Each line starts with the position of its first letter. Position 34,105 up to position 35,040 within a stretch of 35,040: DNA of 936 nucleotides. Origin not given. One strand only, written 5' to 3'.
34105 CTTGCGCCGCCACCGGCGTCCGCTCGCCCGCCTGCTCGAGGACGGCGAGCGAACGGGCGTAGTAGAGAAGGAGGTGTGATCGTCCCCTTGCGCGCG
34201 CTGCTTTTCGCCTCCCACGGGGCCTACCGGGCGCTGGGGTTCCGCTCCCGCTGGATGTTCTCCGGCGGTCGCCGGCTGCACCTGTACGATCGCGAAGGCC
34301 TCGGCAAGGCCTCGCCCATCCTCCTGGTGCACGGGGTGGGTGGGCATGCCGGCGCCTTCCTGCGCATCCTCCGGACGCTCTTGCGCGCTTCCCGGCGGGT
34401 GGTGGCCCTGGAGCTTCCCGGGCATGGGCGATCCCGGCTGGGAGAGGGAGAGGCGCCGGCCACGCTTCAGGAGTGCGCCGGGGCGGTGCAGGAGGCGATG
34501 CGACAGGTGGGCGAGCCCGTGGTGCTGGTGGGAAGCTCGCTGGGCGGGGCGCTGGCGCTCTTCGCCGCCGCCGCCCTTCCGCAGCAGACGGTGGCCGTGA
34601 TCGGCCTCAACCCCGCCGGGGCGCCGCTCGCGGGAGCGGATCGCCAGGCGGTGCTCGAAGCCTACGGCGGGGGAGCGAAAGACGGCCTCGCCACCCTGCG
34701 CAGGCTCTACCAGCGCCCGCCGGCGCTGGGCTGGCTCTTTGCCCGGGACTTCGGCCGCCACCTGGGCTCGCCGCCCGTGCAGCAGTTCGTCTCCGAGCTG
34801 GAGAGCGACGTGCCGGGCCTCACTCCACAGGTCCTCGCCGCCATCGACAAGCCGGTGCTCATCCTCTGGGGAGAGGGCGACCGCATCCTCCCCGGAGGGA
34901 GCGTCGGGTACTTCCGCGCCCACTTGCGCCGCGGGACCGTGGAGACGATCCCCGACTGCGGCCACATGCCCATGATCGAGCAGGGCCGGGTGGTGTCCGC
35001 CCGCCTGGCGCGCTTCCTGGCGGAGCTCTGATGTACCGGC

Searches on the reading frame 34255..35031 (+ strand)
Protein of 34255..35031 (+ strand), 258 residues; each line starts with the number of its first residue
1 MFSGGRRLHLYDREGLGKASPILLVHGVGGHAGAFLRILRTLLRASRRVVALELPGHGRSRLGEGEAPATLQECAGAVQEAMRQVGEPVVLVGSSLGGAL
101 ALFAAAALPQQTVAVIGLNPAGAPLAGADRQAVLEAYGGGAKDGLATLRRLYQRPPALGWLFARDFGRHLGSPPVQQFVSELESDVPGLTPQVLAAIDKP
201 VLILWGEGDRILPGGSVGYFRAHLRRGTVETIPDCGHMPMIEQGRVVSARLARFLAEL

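Call 55: find_encoding_contigs(protein=window:34255-35031:+, flank=10000, max_places=1)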
Protein window:34255-35031:+ (258 aa): no gene with exactly this product is on record in the collection.
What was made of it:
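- Tried and rejected: This failed because no identical product is on record (call 55).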
